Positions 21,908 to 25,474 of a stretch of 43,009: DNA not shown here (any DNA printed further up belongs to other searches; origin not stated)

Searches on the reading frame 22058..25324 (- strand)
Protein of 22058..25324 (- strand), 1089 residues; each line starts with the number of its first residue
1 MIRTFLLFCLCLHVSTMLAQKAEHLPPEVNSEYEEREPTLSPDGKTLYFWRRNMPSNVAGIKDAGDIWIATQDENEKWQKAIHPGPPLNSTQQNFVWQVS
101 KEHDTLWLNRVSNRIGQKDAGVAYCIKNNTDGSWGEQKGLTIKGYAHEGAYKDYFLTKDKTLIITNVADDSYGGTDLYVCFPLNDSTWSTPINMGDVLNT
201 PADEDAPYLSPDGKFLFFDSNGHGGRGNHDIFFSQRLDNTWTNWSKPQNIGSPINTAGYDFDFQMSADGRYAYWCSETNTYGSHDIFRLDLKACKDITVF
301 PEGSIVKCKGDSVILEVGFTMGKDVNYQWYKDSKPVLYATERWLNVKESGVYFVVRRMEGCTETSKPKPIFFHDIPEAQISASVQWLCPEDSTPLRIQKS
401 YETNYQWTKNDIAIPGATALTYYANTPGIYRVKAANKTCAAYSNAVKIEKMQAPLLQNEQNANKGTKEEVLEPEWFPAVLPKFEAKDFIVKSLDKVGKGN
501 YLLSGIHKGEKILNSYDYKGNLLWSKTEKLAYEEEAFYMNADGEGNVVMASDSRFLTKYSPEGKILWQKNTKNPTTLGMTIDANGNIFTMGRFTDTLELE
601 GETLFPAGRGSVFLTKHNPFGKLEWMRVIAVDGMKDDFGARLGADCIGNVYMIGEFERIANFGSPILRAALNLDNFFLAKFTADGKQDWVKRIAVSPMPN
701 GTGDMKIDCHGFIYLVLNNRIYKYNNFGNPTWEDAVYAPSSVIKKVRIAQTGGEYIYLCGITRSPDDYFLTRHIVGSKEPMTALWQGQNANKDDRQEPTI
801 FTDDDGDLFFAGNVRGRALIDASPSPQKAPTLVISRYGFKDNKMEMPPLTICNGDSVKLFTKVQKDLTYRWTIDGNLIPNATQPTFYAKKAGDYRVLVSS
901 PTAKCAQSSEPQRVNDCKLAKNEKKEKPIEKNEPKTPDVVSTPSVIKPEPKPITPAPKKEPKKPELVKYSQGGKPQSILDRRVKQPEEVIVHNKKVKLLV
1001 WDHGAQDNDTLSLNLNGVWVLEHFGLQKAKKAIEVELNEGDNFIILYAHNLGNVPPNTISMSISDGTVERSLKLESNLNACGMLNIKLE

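Call 19: search_protein_families(library=pfam, proteins=[window:22058-25324:-], max_evalue=0.00001)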
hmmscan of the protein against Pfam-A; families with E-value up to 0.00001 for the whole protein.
window:22058-25324:- (1089 aa): 1 family
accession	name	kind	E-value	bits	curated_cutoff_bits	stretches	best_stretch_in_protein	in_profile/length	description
PF07676.18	PD40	-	8.5e-20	70.6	20.9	1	195-232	2-37/38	WD40-like Beta Propeller Repeat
